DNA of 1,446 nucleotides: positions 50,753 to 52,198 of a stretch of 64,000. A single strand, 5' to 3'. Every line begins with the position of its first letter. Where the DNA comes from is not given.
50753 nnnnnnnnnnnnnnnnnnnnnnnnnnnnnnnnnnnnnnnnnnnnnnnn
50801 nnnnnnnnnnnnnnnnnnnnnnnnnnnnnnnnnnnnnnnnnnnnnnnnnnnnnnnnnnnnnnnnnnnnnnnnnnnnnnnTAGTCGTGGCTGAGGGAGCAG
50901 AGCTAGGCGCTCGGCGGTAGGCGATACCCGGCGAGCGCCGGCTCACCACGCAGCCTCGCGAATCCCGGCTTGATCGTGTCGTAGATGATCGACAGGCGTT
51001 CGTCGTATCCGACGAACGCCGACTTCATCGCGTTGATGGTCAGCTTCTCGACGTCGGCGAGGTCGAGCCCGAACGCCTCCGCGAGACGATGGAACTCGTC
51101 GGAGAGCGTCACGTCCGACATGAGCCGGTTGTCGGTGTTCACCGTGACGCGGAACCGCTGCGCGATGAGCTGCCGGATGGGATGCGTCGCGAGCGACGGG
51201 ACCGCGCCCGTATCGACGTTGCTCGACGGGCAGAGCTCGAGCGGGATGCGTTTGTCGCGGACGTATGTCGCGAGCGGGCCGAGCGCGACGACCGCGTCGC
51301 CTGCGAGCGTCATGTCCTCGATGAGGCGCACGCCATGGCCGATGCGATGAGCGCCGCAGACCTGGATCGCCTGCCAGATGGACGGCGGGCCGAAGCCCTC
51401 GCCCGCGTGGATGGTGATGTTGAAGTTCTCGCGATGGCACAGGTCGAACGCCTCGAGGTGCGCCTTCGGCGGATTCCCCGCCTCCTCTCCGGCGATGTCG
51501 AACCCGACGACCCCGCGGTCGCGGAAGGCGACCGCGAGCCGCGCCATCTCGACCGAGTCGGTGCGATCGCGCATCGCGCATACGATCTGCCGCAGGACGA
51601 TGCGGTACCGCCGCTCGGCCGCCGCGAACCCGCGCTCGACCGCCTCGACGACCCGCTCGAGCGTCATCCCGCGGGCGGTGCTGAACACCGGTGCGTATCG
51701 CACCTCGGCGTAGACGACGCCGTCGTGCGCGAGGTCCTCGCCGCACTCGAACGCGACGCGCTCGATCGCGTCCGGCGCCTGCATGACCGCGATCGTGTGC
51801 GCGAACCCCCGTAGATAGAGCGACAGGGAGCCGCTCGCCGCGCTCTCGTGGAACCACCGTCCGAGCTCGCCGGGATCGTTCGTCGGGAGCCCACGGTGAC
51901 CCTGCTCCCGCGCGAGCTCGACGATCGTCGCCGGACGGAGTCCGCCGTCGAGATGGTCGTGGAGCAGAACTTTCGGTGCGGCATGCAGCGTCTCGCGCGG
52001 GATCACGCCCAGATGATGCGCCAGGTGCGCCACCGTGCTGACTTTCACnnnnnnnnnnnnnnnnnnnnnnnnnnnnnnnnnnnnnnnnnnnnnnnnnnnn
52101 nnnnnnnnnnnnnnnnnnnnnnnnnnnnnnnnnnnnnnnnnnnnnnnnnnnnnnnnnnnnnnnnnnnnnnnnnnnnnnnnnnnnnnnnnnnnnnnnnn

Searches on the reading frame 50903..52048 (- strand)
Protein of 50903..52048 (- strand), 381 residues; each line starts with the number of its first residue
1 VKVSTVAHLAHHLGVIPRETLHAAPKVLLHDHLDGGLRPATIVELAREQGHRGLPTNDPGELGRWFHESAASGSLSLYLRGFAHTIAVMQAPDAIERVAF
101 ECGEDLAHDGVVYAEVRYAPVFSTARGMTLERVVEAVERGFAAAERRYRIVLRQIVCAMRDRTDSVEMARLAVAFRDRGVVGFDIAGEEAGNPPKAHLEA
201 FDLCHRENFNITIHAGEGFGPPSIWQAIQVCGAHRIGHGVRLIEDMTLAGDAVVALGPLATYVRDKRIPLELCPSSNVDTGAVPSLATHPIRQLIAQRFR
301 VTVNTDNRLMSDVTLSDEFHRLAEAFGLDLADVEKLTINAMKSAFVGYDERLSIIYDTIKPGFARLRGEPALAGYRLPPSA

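Call 11: search_protein_families(library=pfam, proteins=[window:50903-52048:-], max_evalue=0.001)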
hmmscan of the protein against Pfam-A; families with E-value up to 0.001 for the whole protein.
window:50903-52048:- (381 aa): 1 family
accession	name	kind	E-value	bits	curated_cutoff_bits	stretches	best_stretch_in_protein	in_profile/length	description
PF00962.28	A_deaminase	-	9.9e-102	340.8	27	1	25-355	1-324/330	Adenosine deaminase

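Call 16: find_encoding_contigs(protein=window:50903-52048:-, flank=10000, max_places=6)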
Protein window:50903-52048:- (381 aa): no gene with exactly this product is on record in the collection.
